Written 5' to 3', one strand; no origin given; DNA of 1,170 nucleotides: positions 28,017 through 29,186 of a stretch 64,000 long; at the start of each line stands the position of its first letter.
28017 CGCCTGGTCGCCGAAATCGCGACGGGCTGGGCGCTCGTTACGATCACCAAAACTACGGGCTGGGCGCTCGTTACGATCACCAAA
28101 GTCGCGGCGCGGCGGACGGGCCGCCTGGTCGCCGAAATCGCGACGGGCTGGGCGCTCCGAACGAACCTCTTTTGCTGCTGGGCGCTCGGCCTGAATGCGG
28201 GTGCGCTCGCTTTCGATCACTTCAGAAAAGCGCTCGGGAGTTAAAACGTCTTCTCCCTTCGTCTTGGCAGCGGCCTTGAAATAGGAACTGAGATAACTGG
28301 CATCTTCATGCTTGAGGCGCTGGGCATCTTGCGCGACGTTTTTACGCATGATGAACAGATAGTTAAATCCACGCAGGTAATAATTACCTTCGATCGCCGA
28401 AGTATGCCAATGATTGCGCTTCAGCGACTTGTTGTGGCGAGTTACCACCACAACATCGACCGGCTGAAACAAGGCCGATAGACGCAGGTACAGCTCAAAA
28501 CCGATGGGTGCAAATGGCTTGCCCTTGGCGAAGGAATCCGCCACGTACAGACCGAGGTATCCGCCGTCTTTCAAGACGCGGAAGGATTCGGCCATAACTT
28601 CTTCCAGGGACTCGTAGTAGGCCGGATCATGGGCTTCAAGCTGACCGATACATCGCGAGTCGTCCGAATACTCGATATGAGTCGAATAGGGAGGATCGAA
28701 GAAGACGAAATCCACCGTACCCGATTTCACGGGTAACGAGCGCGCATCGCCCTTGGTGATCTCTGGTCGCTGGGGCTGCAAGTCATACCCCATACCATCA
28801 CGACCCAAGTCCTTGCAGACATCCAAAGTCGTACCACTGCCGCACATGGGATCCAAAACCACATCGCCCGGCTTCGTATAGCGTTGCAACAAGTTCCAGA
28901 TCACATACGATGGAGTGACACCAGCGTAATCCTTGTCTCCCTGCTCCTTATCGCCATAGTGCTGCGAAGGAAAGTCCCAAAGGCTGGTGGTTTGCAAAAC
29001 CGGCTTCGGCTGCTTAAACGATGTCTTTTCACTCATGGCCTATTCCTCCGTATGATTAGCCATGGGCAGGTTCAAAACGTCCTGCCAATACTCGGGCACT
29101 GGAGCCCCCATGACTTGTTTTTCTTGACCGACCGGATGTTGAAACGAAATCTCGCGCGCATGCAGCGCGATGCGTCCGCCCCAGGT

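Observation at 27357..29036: Methyltransferase fused to about 20 tandem Arg-rich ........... repeats with a strict 33-bp DNA period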

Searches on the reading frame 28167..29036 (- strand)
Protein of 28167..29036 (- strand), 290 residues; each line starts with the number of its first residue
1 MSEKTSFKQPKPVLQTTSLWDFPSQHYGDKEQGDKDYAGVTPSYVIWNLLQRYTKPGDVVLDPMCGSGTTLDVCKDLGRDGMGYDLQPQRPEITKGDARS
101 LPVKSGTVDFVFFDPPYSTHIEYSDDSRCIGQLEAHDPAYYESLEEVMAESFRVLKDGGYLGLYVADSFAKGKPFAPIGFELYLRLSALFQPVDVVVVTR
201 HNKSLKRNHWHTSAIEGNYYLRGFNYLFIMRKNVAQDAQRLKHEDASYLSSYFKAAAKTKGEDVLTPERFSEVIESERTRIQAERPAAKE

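Call 6: search_solved_structures(query=window:28167-29036:-, max_evalue=1, show_alignments=3)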
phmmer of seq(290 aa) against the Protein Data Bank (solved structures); distinct sequences matched with E-value up to 1: 24.
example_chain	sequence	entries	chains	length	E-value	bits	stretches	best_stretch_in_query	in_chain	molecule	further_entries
2zie_A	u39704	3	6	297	4.8e-13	52.2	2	32-102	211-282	Putative modification methylase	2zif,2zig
6pbd_A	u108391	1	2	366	1.3e-08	37.6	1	31-103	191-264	Modification methylase CcrMI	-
9c3u_A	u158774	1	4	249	2.1e-06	30.4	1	36-87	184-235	Methyltransferase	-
8urk_A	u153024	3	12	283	2.5e-06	30.1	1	36-88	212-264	Methyltransferase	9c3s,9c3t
1g60_A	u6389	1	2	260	3.7e-06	29.5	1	18-88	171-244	Adenine-specific Methyltransferase MboIIA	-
5hfj_A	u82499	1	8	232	0.0001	24.8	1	48-88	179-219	Adenine specific DNA methyltransferase (DpnA)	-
5hek_A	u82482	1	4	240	0.00011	24.7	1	48-88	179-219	Adenine specific DNA methyltransferase (DpnA)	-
8s9m_A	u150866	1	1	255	0.00055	22.4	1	51-89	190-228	DNA cytosine-N4 methyltransferase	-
8s9n_A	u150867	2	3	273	0.00063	22.2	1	51-89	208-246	DNA cytosine-N4 methyltransferase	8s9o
3sm3_A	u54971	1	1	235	0.00091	21.7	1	41-163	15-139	SAM-dependent methyltransferases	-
3cjt_A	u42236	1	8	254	0.027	16.9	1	48-91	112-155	Ribosomal protein L11 methyltransferase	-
1ufk_A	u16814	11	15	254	0.03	16.7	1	48-91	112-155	TT0836 protein | Ribosomal protein L11 methyltransferase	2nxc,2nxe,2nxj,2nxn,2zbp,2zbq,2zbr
1ri1_A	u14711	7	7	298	0.037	16.4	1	48-164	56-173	mRNA CAPPING ENZYME | mRNA cap guanine-N7 methyltransferase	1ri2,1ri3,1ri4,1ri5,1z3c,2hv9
9mg4_A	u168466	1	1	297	0.085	15.2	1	47-71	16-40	mRNA cap guanine-N7 methyltransferase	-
9mg5_A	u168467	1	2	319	0.093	15.1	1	47-71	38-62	mRNA cap guanine-N7 methyltransferase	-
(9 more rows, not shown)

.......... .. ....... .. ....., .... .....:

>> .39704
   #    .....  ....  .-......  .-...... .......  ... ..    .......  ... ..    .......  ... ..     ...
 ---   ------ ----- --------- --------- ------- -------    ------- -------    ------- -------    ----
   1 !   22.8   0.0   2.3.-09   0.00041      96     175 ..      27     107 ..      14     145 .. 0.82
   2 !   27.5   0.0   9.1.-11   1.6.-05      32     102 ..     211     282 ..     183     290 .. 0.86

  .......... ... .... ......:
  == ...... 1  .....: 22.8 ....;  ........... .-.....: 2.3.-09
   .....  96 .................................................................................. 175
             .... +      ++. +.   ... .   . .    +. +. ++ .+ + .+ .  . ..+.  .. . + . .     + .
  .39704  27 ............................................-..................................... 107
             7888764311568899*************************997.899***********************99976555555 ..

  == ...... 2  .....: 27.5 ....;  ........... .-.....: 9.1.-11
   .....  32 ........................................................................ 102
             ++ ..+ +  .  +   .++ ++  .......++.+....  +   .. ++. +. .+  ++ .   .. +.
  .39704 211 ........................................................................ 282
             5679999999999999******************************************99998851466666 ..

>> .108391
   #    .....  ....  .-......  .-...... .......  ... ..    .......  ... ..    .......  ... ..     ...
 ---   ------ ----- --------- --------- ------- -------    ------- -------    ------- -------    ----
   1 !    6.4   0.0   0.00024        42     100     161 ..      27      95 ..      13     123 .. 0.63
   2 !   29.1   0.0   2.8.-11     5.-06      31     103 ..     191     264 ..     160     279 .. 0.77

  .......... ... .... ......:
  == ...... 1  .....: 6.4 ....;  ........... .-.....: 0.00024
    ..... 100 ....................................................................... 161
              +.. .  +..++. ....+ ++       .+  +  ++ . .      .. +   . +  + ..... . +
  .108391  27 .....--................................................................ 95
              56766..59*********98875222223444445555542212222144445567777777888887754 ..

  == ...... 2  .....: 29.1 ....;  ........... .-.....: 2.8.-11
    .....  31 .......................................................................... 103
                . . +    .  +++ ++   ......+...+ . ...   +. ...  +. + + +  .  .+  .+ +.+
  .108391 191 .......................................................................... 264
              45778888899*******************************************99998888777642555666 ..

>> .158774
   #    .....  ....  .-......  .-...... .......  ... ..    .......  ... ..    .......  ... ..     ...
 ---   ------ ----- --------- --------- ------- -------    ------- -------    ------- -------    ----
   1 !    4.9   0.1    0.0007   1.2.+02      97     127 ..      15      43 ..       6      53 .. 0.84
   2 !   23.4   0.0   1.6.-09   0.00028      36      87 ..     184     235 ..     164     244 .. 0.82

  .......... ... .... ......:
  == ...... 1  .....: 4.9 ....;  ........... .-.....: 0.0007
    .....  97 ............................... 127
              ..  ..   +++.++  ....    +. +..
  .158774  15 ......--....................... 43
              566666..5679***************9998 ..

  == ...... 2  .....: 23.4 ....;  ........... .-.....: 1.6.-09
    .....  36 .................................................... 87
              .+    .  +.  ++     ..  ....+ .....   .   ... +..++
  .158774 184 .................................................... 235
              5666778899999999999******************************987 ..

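Call 7: find_homologous_proteins(query=window:28167-29036:-)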
Query seq(290 aa) (290 aa): 5683 proteins with E <= 0.001 among 6999 candidates; the best 120 are listed.
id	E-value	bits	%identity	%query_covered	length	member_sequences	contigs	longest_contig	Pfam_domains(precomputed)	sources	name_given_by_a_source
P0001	8.7e-138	476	71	96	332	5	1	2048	PF01170.25,PF01555.25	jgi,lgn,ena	-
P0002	3.0e-137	475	71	95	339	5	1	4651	PF01170.25,PF01555.25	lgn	-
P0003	7.9e-136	470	70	95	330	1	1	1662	PF01170.25,PF01555.25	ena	-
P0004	2.5e-134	465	69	96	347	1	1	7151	PF01170.25,PF08241.19,PF01555.25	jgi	jgi:SAM-dependent methyltransferase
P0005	4.3e-134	464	68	96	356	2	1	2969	PF01170.25,PF01555.25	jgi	jgi:DNA modification methylase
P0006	2.3e-133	462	69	95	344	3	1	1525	PF01170.25,PF01555.25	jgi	-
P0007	3.2e-132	458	69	94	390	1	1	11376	PF01170.25,PF01555.25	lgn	-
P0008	3.2e-132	458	68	97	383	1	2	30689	PF01170.25,PF01555.25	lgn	-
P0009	6.6e-132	457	67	96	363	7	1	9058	PF01170.25,PF08241.19,PF01555.25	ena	-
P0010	6.9e-132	457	68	96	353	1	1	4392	PF01170.25,PF08241.19,PF01555.25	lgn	-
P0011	9.9e-132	457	69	94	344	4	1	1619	PF01170.25,PF08241.19,PF01555.25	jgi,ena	jgi:DNA modification methylase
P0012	2.9e-131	455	68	96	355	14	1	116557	PF01170.25,PF08241.19,PF01555.25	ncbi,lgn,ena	-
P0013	4.1e-131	454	67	97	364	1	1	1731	PF01170.25,PF01555.25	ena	-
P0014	5.0e-131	454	68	94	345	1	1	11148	PF01170.25,PF08241.19,PF01555.25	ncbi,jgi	jgi:DNA modification methylase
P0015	7.3e-131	454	68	95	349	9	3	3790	PF01170.25,PF01555.25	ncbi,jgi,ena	jgi:DNA modification methylase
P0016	7.9e-131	454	69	94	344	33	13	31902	PF01170.25,PF08241.19,PF01555.25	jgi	jgi:DNA modification methylase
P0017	9.8e-131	453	65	99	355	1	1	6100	PF01170.25,PF01555.25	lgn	-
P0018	1.1e-130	453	68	94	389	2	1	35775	PF01170.25,PF01555.25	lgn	-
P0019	1.3e-130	453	68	96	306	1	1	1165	PF01170.25,PF08241.19,PF01555.25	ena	-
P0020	2.3e-130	452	67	95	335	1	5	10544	PF01170.25,PF08241.19,PF01555.25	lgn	-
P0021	3.1e-129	448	65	98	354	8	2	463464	PF01555.25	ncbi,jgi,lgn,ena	-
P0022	3.9e-129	448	67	96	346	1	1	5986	PF01555.25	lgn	-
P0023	7.2e-129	447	66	95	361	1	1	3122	PF01170.25,PF01555.25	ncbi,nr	ncbi:MAG: DNA methyltransferase [Proteobacteria bacterium]|nr:DNA methyltransferase [Pseudomonadota 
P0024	1.2e-128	446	66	96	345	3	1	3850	PF01170.25,PF01555.25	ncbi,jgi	jgi:adenine-specific DNA-methyltransferase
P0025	1.5e-128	446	67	94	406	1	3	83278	PF01555.25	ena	-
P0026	2.1e-128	446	67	95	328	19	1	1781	PF01170.25,PF08241.19,PF01555.25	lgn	-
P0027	3.1e-128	445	68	94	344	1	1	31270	PF01170.25,PF01555.25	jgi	jgi:SAM-dependent methyltransferase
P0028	5.6e-128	444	67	95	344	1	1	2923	PF01170.25,PF08241.19,PF01555.25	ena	-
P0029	6.0e-128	444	66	96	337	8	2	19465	PF01170.25,PF01555.25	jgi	jgi:DNA modification methylase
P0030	1.9e-127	442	66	94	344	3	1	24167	PF01170.25,PF01555.25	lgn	-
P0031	4.6e-127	441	66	95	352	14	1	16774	PF01555.25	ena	-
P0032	4.8e-127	441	66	94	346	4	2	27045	PF01170.25,PF08241.19,PF01555.25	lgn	-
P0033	8.2e-127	440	67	95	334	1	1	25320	PF01555.25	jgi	jgi:DNA modification methylase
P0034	8.6e-127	440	67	93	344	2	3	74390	PF01170.25,PF01555.25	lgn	-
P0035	3.3e-126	438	66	92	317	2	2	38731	PF01170.25,PF01555.25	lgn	-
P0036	1.0e-125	437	66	92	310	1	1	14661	PF01170.25,PF08241.19,PF01555.25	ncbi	-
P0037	1.0e-125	437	64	96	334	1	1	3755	PF01555.25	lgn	-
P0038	1.2e-125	437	64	95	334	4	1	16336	PF01170.25,PF08241.19,PF01555.25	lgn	-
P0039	1.4e-125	436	67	93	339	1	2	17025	PF01170.25,PF01555.25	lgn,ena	-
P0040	2.0e-125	436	65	95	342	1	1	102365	PF01170.25,PF01555.25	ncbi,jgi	jgi:DNA modification methylase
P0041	2.1e-125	436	65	98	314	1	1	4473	PF01170.25,PF01555.25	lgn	-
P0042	7.3e-125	434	67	93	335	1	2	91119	PF01555.25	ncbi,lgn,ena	-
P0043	1.5e-124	433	64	95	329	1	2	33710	PF01170.25,PF01555.25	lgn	-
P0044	1.6e-123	430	65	96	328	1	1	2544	PF01170.25,PF01555.25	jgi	-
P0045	3.3e-122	425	64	94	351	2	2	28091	PF01170.25,PF08241.19,PF01555.25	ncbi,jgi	jgi:DNA modification methylase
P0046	3.8e-122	425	64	94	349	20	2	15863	PF08241.19,PF01555.25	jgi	jgi:DNA modification methylase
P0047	1.8e-121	423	64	98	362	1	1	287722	PF01555.25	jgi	jgi:DNA modification methylase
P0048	2.1e-121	423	65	96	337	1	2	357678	PF01170.25,PF08241.19,PF01555.25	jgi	jgi:DNA modification methylase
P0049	4.6e-120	418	64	93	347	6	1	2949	PF01170.25,PF08241.19,PF01555.25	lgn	-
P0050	1.1e-118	414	63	96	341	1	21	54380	PF01170.25,PF08241.19,PF01555.25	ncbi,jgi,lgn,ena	ncbi:MAG: TRM11 family SAM-dependent methyltransferase [Oligoflexus sp.]|jgi:DNA modification methyl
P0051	1.2e-118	414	64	94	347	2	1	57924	PF01170.25,PF01555.25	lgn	-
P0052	1.5e-118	413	61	96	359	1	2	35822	PF01170.25,PF01555.25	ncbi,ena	-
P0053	5.6e-118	411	59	98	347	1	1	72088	PF01170.25,PF01555.25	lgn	-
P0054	8.8e-116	404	61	96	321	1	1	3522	PF01170.25,PF08241.19,PF01555.25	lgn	-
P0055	4.4e-113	395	57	98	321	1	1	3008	PF01170.25,PF08241.19,PF01555.25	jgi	jgi:DNA modification methylase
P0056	8.9e-111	388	67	80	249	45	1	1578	PF01170.25,PF01555.25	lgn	-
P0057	1.4e-108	381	69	80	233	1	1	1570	PF01170.25,PF08241.19,PF01555.25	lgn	-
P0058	8.3e-108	378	69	78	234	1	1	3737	PF01170.25,PF01555.25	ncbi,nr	ncbi:MAG: DNA methylase [Deltaproteobacteria bacterium]|nr:DNA methylase [Deltaproteobacteria bacter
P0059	9.7e-108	378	58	96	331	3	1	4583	PF01555.25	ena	-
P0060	1.0e-107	378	66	80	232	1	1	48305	PF01170.25,PF01555.25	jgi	-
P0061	5.2e-107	375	62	91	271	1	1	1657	PF13649.13,PF01170.25,PF08241.19,PF01555.25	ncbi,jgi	jgi:DNA modification methylase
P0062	6.1e-106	372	64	80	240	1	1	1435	PF01170.25,PF01555.25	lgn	-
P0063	6.6e-106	372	66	80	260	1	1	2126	PF01170.25,PF01555.25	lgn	-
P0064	6.8e-106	372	66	79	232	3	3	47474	PF01170.25,PF01555.25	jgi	jgi:DNA modification methylase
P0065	7.1e-106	372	63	85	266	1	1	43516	PF05148.22,PF08241.19,PF01555.25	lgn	-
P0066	1.3e-105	371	66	79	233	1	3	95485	PF01170.25,PF01555.25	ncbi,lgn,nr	ncbi:MAG: class I SAM-dependent methyltransferase [Deltaproteobacteria bacterium]|nr:class I SAM-dep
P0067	1.4e-105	371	66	79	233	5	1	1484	PF01170.25,PF01555.25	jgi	jgi:DNA modification methylase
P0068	1.6e-105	370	65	80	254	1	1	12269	PF01170.25,PF01555.25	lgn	-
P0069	2.0e-105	370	67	79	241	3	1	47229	PF01170.25,PF01555.25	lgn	-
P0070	2.2e-105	370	68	77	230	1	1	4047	PF01170.25,PF01555.25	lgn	-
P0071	3.1e-105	370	64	82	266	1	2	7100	PF01170.25,PF01555.25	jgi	-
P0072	3.3e-105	369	66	78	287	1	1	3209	PF01555.25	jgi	jgi:hypothetical protein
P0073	3.9e-105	369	68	78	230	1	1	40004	PF01170.25,PF01555.25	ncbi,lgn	-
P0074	1.5e-104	367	65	81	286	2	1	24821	PF01555.25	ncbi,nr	ncbi:MAG: DNA methylase [Candidatus Hydrogenedentes bacterium]|nr:DNA methylase [Candidatus Hydrogen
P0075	1.6e-104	367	65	79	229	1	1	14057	PF01170.25,PF01555.25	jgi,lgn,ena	-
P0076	2.3e-104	367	63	81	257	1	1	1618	PF01170.25,PF01555.25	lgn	-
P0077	2.4e-104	367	60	82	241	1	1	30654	PF01170.25,PF01555.25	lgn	-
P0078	2.4e-104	367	64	81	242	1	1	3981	PF01170.25,PF01555.25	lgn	-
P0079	2.6e-104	366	65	79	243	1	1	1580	PF01555.25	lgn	-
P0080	3.1e-104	366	65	78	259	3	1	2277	PF01170.25,PF01555.25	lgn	-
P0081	3.3e-104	366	67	78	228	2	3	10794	PF01170.25,PF01555.25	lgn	-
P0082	7.7e-104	365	67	78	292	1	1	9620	PF01555.25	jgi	-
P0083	7.7e-104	365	67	78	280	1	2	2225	PF01170.25,PF08241.19,PF01555.25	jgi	jgi:DNA modification methylase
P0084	8.2e-104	365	66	79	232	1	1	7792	PF01170.25,PF01555.25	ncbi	-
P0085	9.2e-104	365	65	78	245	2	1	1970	PF01170.25,PF01555.25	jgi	jgi:DNA modification methylase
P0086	1.0e-103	365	65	80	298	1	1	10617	PF01555.25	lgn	-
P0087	1.1e-103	364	63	79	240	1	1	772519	PF01555.25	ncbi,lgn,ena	-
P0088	1.1e-103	364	63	79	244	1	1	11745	PF01170.25,PF01555.25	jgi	jgi:adenine-specific DNA-methyltransferase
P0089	1.4e-103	364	65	79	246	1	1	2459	PF01170.25,PF01555.25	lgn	-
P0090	2.7e-103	363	66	79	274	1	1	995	PF01555.25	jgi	-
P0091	2.7e-103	363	69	77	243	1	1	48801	PF01170.25,PF01555.25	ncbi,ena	-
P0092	2.8e-103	363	65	78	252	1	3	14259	PF01170.25,PF08241.19,PF01555.25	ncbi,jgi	jgi:DNA modification methylase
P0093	2.9e-103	363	66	79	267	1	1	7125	PF01170.25,PF01555.25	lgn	-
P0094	2.9e-103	363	64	81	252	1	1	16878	PF01170.25,PF01555.25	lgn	-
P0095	3.0e-103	363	63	79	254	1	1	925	PF01170.25,PF01555.25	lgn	-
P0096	3.5e-103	363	67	77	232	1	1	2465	PF01170.25,PF01555.25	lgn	-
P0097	3.9e-103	363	65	77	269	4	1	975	PF01555.25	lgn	-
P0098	4.1e-103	363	62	81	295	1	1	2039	PF01555.25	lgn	-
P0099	4.2e-103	363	65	78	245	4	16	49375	PF01170.25,PF08241.19,PF01555.25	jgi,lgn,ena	-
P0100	6.1e-103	362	66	78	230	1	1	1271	PF01170.25,PF01555.25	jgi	jgi:DNA modification methylase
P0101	8.7e-103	362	62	81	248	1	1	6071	PF01170.25,PF01555.25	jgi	-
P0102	9.5e-103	361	64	81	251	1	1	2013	PF01170.25,PF01555.25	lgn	-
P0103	9.7e-103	361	66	80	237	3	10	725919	PF01170.25,PF01555.25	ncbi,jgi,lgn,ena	jgi:adenine-specific DNA-methyltransferase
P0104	1.0e-102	361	65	79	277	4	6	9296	PF01170.25,PF01555.25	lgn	-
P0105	1.1e-102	361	64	79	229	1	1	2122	PF05148.22,PF01555.25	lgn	-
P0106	1.1e-102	361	65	79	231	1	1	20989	PF01170.25,PF05148.22,PF08241.19,PF01555.25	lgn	-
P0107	1.2e-102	361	63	82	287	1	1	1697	PF01555.25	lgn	-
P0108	1.6e-102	361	66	77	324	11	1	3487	PF01555.25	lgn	-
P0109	2.4e-102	360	65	78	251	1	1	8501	PF01170.25,PF01555.25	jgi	-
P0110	2.4e-102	360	63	80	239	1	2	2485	PF01170.25,PF01555.25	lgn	-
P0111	2.5e-102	360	66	78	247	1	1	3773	PF01170.25,PF08241.19,PF01555.25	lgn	-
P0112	2.6e-102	360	66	78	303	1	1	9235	PF01170.25,PF08241.19,PF01555.25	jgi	jgi:DNA modification methylase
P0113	3.0e-102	360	64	79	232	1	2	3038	PF01170.25,PF01555.25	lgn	-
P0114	3.0e-102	360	66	77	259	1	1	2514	PF01170.25,PF01555.25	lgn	-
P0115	3.3e-102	360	65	78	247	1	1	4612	PF01170.25,PF01555.25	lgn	-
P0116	3.4e-102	360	64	80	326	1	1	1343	PF01555.25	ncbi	ncbi:MAG: DNA methyltransferase, partial [Pseudomonadota bacterium]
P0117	4.3e-102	359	63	79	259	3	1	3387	PF01170.25,PF01555.25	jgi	jgi:DNA modification methylase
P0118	4.7e-102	359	64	80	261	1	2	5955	PF13649.13,PF01170.25,PF05148.22,PF08241.19,PF01555.25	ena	-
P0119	4.8e-102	359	64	78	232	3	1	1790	PF01170.25,PF08241.19,PF01555.25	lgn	-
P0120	4.9e-102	359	64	79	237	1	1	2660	PF01170.25,PF01555.25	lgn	-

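Call 15: find_related_loci(query=A1, collection=genome_contigs, flank=8000)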
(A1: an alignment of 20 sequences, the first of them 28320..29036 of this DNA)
Query A1 (239 aa) in genome_contigs; peptide patterns used: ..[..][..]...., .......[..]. (x = any residue, [..] = any of these).
599 stretches matched a pattern (row limit reached: there are more); 576 encode a relative of the query (tblastn E <= 1e-3); the best 80 are kept; 80 distinct loci.
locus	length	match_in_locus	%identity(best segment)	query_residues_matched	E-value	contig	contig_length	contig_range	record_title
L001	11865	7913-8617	72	3-237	2e-124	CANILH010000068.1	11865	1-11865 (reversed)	MAG: Oligoflexales bacterium isolate RH-14apr17-458 genome assembly, contig: RH-14apr17-C14937, whole genome shotgun seq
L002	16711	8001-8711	73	3-238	9e-124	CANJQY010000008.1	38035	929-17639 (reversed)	MAG: Oligoflexales bacterium isolate RH-23may17-54 genome assembly, contig: RH-23may17-C7561, whole genome shotgun seque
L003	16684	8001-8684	74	7-234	1e-123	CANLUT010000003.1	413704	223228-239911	MAG: Oligoflexales bacterium isolate ZE-Jul18-111 genome assembly, contig: ZE-Jul18-C7, whole genome shotgun sequence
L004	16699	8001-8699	72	6-238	1e-118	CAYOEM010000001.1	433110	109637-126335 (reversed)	MAG TPA_asm: uncultured Polynucleobacter sp. isolate SRP124364_co1_148 genome assembly, contig: NODE_1_length_433110_cov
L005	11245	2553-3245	71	7-237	1e-118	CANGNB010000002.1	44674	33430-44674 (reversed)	MAG: Oligoflexaceae bacterium isolate Jr-28jun17-220 genome assembly, contig: Jr-28jun17-C1060, whole genome shotgun seq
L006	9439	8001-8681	72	6-232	2e-118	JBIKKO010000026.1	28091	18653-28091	MAG: Oligoflexales bacterium isolate ME2014-07-27_3300042368_group5_bin70 Rohwer_bin1144_scaffold_269_c1, whole genome s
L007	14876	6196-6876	69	7-233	7e-115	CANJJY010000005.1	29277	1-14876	MAG: Oligoflexaceae bacterium isolate RH-23may17-1129 genome assembly, contig: RH-23may17-C11248, whole genome shotgun s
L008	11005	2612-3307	67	3-234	3e-113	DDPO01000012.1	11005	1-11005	MAG TPA_asm: Bdellovibrionaceae bacterium UBA2466 UBA2466_contig_16655, whole genome shotgun sequence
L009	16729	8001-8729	65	1-239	9e-113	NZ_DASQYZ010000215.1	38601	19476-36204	MAG: Oligoflexus sp. isolate SMAG_U11078 k141_168104, whole genome shotgun sequence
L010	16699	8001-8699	66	2-234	1e-111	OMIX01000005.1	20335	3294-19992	Deltaproteobacteria bacterium isolate AM_0619 genome assembly, contig: AM_0619_5, whole genome shotgun sequence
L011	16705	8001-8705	67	9-239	8e-112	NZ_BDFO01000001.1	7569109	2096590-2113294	Oligoflexus tunisiensis strain Shr3, whole genome shotgun sequence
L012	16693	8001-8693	69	5-233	4e-111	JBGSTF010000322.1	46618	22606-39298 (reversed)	MAG: Oligoflexus sp. isolate JTS-AC4 k141_4555594, whole genome shotgun sequence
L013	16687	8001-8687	66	7-235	1e-109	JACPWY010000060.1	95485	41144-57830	MAG: Deltaproteobacteria bacterium isolate NC_groundwater_823_Pr1_B-0.1um_55_34 Montesol18_Bp1_scaffold_1465015, whole g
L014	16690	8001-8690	63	9-238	2e-107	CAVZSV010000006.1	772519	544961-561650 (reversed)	MAG: uncultured delta proteobacterium isolate MFD09495.bin.1.125 genome assembly, contig: contig_5559, whole genome shot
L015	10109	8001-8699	63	3-235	4e-104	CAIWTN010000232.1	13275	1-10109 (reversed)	MAG: uncultured proteobacterium isolate Loclat_bin-10810 genome assembly, contig: bin-10810:232/252, whole genome shotgu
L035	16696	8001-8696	61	8-232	5e-99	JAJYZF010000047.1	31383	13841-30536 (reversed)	MAG: Planctomycetota bacterium isolate FK5.bin10 NODE_1560_length_31383_cov_2.769388, whole genome shotgun sequence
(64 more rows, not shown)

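Call 28: predict_structure(alignment_id=A1)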
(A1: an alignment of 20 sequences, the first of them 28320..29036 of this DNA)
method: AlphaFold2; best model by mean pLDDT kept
length: 239 residues; sequences in the alignment: 20
mean_pLDDT: 76.8   pTM: 0.77
mean pLDDT of the five models: 76.8, 76.7, 75.7, 74.7, 73.3
residues with pLDDT >= 90: 102; 70-90: 52; 50-70: 41; < 50: 44
segments of 3 or more residues with pLDDT < 50: 1-3, 10-34, 208-222
pLDDT, mean of each block of 10 residues (from residue 1): 51 41 43 51 81 96 92 95 93 96 98 76 77 86 96 98 81 76 93 76 52 44 73 80
secondary structure, 60 per line:
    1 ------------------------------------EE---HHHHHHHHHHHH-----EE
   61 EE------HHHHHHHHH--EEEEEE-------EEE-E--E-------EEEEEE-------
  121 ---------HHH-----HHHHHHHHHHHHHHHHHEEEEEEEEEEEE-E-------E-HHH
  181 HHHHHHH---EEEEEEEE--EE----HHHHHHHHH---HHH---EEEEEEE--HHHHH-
elements in order: H42-53 E59-62 H69-77 E80-85 E93-95 E108-113 H138-154 E155-166 H178-187 E191-198 H207-215 E225-231 H234-238
